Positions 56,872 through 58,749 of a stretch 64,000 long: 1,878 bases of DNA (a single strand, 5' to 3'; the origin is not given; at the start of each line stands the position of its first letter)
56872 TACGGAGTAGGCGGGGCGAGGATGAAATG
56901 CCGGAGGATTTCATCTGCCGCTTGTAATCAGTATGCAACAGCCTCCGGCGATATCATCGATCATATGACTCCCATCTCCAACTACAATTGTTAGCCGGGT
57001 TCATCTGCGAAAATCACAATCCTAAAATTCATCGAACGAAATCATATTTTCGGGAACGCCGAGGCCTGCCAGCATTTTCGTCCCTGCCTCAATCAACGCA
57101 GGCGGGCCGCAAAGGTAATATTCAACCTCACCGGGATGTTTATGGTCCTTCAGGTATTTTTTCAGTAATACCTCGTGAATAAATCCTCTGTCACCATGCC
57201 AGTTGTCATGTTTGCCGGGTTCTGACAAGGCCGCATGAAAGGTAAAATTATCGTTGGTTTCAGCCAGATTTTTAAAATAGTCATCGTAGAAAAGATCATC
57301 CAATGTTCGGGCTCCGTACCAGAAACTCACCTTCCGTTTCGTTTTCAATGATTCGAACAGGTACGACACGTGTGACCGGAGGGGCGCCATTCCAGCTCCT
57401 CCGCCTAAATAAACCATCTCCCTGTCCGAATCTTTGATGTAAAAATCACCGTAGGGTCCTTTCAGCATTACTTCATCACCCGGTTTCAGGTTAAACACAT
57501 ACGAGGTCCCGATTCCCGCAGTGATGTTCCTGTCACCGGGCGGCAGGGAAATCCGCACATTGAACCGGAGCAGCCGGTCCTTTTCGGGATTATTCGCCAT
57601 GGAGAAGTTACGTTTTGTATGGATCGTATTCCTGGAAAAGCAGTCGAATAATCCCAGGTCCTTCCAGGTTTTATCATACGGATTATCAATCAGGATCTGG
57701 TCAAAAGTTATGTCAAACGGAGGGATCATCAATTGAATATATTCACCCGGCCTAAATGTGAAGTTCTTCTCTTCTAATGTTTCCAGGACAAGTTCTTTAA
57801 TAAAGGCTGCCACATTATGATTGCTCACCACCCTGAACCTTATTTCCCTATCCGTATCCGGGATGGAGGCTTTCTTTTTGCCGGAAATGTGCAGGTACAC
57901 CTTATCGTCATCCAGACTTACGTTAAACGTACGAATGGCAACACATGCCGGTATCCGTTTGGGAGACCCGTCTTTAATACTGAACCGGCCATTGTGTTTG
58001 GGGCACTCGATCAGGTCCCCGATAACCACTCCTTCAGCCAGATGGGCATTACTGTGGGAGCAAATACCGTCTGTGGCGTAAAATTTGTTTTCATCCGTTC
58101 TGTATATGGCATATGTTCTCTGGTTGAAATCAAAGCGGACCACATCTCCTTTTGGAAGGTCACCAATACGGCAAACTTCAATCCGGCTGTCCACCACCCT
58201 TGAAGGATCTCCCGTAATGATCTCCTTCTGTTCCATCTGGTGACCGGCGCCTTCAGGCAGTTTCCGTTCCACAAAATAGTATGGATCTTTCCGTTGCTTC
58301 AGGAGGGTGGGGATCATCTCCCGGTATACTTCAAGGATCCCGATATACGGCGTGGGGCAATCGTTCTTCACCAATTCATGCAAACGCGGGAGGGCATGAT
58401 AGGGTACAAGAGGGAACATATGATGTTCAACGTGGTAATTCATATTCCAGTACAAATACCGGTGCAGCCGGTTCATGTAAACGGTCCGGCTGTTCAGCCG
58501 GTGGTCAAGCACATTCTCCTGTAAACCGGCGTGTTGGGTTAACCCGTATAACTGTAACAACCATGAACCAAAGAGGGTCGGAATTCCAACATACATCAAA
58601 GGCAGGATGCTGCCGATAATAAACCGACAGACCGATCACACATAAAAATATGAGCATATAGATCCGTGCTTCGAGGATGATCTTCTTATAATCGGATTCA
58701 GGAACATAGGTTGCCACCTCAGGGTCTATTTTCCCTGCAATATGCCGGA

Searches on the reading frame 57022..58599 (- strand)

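Call 10: search_protein_families(library=pfam, proteins=[window:57022-58599:-], max_evalue=0.01)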
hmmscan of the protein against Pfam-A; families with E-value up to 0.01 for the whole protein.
window:57022-58599:- (525 aa): 5 families
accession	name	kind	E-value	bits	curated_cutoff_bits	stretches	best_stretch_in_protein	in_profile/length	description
PF00355.32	Rieske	-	2.9e-18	66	20.3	1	140-225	3-87/88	Rieske [2Fe-2S] domain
PF00175.26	NAD_binding_1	-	5.8e-17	62.8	22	1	398-505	2-106/109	Oxidoreductase NAD-binding domain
PF00487.30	FA_desaturase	-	9e-17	62.1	29.7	1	3-87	163-248/253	Fatty acid desaturase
PF13806.12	Rieske_2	-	4.3e-08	33.5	27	1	141-236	4-103/104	Rieske-like [2Fe-2S] domain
PF00970.30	FAD_binding_6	-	0.00044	21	21.1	1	328-387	47-99/99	Oxidoreductase FAD-binding domain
